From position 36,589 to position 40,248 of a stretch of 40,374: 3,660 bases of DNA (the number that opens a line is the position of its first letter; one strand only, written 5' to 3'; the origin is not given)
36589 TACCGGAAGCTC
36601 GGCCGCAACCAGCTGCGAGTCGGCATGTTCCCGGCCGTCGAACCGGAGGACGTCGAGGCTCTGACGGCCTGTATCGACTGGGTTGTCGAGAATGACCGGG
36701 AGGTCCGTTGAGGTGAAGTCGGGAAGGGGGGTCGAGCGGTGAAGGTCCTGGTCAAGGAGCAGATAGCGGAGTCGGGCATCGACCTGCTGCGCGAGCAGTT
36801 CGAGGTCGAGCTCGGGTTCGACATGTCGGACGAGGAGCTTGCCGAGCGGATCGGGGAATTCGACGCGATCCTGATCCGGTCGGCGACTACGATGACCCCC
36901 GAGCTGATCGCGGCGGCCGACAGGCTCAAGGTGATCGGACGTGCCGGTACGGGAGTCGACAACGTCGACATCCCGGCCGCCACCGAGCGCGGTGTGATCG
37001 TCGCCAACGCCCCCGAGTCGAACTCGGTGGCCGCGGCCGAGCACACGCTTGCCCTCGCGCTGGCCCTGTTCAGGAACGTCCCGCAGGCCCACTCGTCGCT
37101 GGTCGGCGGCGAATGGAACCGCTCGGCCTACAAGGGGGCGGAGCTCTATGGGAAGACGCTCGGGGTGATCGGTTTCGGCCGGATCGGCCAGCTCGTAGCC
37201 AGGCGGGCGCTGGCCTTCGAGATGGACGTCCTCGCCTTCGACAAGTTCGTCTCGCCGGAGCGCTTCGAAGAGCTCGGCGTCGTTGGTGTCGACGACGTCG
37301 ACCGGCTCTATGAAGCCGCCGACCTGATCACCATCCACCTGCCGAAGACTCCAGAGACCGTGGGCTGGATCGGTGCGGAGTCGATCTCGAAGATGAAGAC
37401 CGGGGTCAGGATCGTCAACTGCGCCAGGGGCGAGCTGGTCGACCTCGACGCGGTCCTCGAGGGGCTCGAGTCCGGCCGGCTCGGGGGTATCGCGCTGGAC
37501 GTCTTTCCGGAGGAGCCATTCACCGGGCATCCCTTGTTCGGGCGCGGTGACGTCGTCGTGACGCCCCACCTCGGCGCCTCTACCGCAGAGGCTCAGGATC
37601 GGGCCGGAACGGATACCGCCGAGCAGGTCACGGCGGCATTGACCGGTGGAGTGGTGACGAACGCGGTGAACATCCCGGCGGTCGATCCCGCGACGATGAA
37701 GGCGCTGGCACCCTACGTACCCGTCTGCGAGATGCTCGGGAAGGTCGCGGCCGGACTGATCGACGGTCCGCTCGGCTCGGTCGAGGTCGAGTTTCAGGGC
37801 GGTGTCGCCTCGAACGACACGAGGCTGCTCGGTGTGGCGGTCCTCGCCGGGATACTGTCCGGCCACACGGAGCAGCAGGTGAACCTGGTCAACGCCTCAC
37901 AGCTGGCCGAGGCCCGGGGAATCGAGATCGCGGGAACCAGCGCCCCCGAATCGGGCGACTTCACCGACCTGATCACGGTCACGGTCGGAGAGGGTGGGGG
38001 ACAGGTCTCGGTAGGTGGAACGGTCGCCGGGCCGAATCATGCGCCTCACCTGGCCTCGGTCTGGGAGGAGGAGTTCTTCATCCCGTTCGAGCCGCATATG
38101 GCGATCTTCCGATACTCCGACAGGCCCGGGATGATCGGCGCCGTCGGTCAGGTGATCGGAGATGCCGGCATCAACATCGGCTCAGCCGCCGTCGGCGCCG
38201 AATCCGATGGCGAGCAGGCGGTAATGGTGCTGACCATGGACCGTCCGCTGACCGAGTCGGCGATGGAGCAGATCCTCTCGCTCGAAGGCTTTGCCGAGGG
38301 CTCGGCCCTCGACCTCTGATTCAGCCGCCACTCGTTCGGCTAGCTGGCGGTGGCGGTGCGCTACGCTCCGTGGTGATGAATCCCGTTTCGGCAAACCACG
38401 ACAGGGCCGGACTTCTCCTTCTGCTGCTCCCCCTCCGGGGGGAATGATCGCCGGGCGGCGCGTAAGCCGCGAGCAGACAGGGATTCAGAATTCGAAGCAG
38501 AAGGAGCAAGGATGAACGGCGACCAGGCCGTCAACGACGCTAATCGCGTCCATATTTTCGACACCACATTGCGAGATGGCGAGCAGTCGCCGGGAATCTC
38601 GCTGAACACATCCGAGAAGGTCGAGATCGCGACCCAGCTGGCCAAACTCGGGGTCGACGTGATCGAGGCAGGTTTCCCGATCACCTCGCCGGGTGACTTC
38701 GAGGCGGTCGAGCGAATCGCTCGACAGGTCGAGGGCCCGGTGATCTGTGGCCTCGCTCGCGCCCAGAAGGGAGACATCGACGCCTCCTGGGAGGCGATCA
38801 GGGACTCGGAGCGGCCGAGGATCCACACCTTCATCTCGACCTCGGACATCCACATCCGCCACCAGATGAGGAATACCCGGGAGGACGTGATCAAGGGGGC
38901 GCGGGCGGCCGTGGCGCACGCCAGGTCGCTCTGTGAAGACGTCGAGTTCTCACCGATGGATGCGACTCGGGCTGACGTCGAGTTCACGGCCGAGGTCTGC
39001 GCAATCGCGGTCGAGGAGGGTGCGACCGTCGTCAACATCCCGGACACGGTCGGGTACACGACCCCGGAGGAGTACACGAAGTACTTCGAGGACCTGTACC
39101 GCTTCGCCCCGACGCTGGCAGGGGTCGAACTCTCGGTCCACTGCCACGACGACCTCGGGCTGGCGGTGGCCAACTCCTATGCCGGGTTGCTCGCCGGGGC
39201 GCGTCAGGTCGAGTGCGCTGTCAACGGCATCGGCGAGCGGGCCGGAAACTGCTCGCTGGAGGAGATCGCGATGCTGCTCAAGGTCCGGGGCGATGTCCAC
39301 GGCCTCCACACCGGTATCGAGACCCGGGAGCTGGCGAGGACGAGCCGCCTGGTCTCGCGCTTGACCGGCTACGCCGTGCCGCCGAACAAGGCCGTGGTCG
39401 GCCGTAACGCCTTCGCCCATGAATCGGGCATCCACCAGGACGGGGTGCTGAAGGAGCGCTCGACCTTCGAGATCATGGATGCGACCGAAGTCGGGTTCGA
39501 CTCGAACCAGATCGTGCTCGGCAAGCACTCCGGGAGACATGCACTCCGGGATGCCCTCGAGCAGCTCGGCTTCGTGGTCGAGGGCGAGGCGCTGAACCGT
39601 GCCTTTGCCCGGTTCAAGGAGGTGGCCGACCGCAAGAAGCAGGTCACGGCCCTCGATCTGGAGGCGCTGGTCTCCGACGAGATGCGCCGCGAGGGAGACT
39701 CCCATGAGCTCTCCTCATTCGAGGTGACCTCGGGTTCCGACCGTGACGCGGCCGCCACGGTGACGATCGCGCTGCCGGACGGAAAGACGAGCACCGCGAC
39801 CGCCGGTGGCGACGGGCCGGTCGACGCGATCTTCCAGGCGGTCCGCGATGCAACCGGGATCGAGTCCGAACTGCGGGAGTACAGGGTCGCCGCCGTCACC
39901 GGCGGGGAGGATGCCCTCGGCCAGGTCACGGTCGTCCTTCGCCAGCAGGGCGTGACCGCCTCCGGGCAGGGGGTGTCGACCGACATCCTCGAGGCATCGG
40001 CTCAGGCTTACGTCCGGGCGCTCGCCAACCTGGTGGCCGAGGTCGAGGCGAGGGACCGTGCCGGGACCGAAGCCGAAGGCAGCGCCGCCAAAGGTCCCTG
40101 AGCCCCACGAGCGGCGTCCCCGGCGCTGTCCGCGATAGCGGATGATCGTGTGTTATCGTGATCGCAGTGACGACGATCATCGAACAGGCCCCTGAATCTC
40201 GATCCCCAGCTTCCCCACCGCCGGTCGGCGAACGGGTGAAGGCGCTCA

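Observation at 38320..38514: Unannotated Leu-rich leader peptide upstream of leuA whose Leu codons are an 11-nt anti-Shine-Dalgarno sequence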

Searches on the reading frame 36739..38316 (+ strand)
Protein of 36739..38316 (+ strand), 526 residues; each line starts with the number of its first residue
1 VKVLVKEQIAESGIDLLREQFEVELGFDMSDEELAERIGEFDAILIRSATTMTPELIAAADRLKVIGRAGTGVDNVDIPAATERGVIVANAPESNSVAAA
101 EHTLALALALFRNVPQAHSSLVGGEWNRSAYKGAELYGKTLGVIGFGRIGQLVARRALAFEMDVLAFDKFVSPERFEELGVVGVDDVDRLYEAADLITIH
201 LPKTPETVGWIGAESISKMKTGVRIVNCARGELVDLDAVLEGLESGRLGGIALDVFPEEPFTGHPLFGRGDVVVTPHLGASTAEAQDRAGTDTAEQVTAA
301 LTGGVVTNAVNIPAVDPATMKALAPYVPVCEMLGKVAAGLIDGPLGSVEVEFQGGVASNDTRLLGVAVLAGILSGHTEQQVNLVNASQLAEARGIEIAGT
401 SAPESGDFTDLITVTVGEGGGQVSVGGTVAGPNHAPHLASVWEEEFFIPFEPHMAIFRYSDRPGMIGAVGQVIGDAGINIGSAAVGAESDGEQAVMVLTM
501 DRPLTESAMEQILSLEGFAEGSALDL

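Call 29: search_protein_families(library=ncbifam, proteins=[window:36739-38316:+])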
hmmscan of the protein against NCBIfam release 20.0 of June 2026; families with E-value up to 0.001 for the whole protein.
window:36739-38316:+ (526 aa): 22 families
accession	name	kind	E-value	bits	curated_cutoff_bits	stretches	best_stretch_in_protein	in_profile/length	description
TIGR01327.1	PGDH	equivalog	1.2e-177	591.9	454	1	2-519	1-518/525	phosphoglycerate dehydrogenase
NF008759.0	PRK11790.1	equivalog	2.2e-70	237.4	404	1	1-320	12-336/410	phosphoglycerate dehydrogenase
NF009714.1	PRK13243.1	equivalog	1.3e-63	215.4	455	1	2-312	4-324/332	glyoxylate reductase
NF005750.0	PRK07574.1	equivalog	1.2e-51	176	329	1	29-301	79-357/386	NAD-dependent formate dehydrogenase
NF005069.0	PRK06487.1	equivalog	3.6e-50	170.8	448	1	17-304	24-314/320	2-hydroxyacid dehydrogenase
NF011938.0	PRK15409.1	equivalog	6.2e-42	143.8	492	1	8-312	10-320/324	glyoxylate/hydroxypyruvate reductase GhrB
NF006263.0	PRK08410.1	equivalog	1.1e-35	123.5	389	1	19-300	21-306/311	D-2-hydroxyacid dehydrogenase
NF005387.0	PRK06932.1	equivalog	2.5e-34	118.7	492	1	30-278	34-287/314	2-hydroxyacid dehydrogenase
NF041369.1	Dhydh_Halo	equivalog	5.5e-34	117.8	400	1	70-310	63-304/305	D-2-hydroxyacid dehydrogenase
NF000492.1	vanH_gen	exception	1.6e-30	106.2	540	1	63-257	67-253/312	D-lactate dehydrogenase VanH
NF005027.0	PRK06436.1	equivalog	2.8e-29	102.2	261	1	61-297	48-276/303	2-hydroxyacid dehydrogenase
NF006374.0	PRK08605.1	subfamily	9.4e-28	97.2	356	1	20-259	25-266/332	D-lactate dehydrogenase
NF001309.0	PRK00257.1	equivalog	2.2e-27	96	434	1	24-302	21-279/379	4-phosphoerythronate dehydrogenase PdxB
NF000371.1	vanH_Agroup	exception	5.4e-26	91.6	700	1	63-258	72-259/322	VanH-A/VanH-Pt family D-lactate dehydrogenase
NF000128.1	vanH-Sc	exception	8.1e-26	90.9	650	1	30-257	52-273/337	D-lactate dehydrogenase VanH-Sc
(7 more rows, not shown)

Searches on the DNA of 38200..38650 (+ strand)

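Call 3: search_rna_families(source=window, start=38200, end=38650, threshold=evalue, max_evalue=10, show_alignments=3)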
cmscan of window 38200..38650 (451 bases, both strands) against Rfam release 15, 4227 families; matches with E-value up to 10: 0.
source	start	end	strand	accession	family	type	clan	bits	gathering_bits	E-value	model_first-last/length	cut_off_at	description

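Call 23: build_rna_model(alignment_id=A2, structure=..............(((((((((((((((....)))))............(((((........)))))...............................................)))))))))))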
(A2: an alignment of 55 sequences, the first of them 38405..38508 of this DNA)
Model R1 built from alignment A2 (55 sequences, 125 columns); structure: as given.
model positions 103; base pairs 20; branch points 1; effective number of sequences 2.26; information 0.59 bits per position. Calibrated on 0.2 Mb of random sequence (short: E-values are rough).
structure used (alignment columns):
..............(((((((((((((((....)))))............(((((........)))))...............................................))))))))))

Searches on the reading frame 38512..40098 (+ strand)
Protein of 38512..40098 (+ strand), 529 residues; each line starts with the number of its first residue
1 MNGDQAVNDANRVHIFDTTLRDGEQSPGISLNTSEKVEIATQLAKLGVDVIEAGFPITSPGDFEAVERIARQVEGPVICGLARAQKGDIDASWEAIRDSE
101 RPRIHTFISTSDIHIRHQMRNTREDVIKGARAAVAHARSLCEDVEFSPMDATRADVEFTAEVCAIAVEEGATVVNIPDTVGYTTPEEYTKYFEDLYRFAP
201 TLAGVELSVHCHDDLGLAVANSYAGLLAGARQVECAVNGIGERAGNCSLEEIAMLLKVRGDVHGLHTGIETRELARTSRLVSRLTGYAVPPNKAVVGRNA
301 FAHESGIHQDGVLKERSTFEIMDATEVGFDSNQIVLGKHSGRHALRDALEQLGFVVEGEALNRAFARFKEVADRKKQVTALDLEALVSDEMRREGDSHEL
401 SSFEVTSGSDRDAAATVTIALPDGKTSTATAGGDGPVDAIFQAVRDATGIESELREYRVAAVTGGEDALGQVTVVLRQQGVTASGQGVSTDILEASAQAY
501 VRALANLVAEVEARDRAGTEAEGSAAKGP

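Call 6: find_related_loci(query=window:38512-40098:+, collection=genome_contigs, flank=2500)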
Query window:38512-40098:+ (529 aa) in genome_contigs; peptide patterns used: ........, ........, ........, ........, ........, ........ (x = any residue, [..] = any of these).
220 stretches matched a pattern; 65 encode a relative of the query (tblastn E <= 1e-3); 65 distinct loci.
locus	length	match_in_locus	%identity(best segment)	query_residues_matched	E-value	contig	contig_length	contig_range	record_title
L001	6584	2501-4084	89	1-529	0e+0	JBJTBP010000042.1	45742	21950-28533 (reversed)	MAG: Solirubrobacterales bacterium isolate samp_4332_metabat2_111 samp_4332_659251, whole genome shotgun sequence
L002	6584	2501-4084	88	1-529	0e+0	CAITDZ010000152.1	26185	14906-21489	MAG: uncultured Solirubrobacterales bacterium isolate LaPlata_bin-3543 genome assembly, contig: bin-3543:152/242, whole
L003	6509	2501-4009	85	8-510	0e+0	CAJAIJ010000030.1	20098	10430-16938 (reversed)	MAG: uncultured Solirubrobacterales bacterium isolate Loc080925-5m_bin-0444 genome assembly, contig: bin-0444:30/59, who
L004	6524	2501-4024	82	1-508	0e+0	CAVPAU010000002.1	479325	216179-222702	MAG: uncultured Solirubrobacterales bacterium isolate MFD09779.bin.2.245 genome assembly, contig: contig_19024, whole ge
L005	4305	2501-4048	80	5-519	0e+0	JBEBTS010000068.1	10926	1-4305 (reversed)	MAG: Conexibacter woesei isolate T2.bin.188 NODE_22322_length_10926_cov_13.805722, whole genome shotgun sequence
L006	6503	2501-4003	82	8-508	0e+0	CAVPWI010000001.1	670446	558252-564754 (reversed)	MAG: uncultured Solirubrobacterales bacterium isolate MFD09964.bin.1.283 genome assembly, contig: contig_10208, whole ge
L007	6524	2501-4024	81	1-508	0e+0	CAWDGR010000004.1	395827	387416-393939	MAG: uncultured Solirubrobacterales bacterium isolate MFD03804.bin.2.112 genome assembly, contig: contig_22949, whole ge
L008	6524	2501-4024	81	1-508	0e+0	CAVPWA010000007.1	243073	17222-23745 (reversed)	MAG: uncultured Solirubrobacterales bacterium isolate MFD09964.bin.1.97 genome assembly, contig: contig_38383, whole gen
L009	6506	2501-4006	81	7-508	0e+0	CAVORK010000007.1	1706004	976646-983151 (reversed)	MAG: uncultured Solirubrobacterales bacterium isolate MFD09964.bin.2.177 genome assembly, contig: contig_7717, whole gen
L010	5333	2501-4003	82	8-508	0e+0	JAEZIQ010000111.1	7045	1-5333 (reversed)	MAG: Actinomycetes bacterium isolate OH_CDB_193 k127_688626, whole genome shotgun sequence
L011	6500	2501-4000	81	9-508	0e+0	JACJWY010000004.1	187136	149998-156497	MAG: Thermoleophilales bacterium isolate HK-STAS-ACTI-21 HK-STAS-ACTI-21_4, whole genome shotgun sequence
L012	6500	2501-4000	82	9-508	0e+0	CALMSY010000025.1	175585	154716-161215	MAG TPA_asm: uncultured Solirubrobacterales bacterium isolate SRR2107211_bin.61_CONCOCT_v1.1_MAG genome assembly, contig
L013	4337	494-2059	79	1-522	0e+0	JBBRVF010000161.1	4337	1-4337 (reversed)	MAG: Solirubrobacterales bacterium isolate La3_metabat2.098 La3_metabat2.098_K_3781088_L_4337_cov_9.0000, whole genome s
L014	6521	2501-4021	81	1-508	0e+0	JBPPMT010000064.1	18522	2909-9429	MAG: Solirubrobacterales bacterium isolate BIOS2019_out_041 k131_18532, whole genome shotgun sequence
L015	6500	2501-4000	81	9-508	0e+0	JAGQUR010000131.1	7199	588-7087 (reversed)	MAG: Solirubrobacterales bacterium isolate HKST-UBA64 2008_61581, whole genome shotgun sequence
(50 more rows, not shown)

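Call 29: search_protein_families(library=ncbifam, proteins=[window:38512-40098:+])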
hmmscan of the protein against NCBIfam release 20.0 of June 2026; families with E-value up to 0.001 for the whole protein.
window:38512-40098:+ (529 aa): 25 families
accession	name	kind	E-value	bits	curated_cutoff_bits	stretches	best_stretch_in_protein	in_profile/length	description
NF002086.0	PRK00915.1-3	equivalog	1e-226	753.4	532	1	9-516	3-510/516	2-isopropylmalate synthase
TIGR00973.1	leuA_bact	equivalog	3.5e-211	701.9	598.7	1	12-504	1-493/494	2-isopropylmalate synthase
NF002087.0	PRK00915.1-4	equivalog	1.6e-205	683.5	729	1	9-514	3-509/516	2-isopropylmalate synthase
NF002088.0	PRK00915.1-5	equivalog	3.2e-194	646.2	697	1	11-514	2-505/514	2-isopropylmalate synthase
NF002084.0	PRK00915.1-1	equivalog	2.5e-175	584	748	1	11-509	3-501/523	2-isopropylmalate synthase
NF002085.0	PRK00915.1-2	subfamily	9.9e-148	493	517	1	6-508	7-500/504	2-isopropylmalate synthase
TIGR02090.1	LEU1_arch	subfamily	4.9e-118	394.4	484.75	1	13-387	1-363/363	isopropylmalate/citramalate/homocitrate synthases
NF041069.1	IPMS_Sufob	equivalog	2.8e-116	388.9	600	1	13-390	1-368/371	isopropylmalate synthase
TIGR02660.1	nifV_homocitr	equivalog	1.9e-90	303.8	462.9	1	13-384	2-362/365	homocitrate synthase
TIGR02146.1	LysS_fung_arch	equivalog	1.2e-76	258.2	413.55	1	15-369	1-343/344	homocitrate synthase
NF042434.1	IPMS_Lepto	equivalog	2.2e-73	247.4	500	1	11-375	4-373/374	2-isopropylmalate synthase LeuA2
TIGR00977.1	citramal_synth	equivalog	4.8e-63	213.2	450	1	13-505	2-514/526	citramalate synthase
NF042433.1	CitmalDyn_Leptosp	equivalog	2.2e-51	175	950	1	10-473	5-471/514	(R)-citramalate synthase CimA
NF002991.1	PRK03739.1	subfamily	7.3e-51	173.5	455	1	17-504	31-548/550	2-isopropylmalate synthase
TIGR00970.1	leuA_yeast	equivalog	2.1e-37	128.9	697.4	1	16-315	30-344/564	2-isopropylmalate synthase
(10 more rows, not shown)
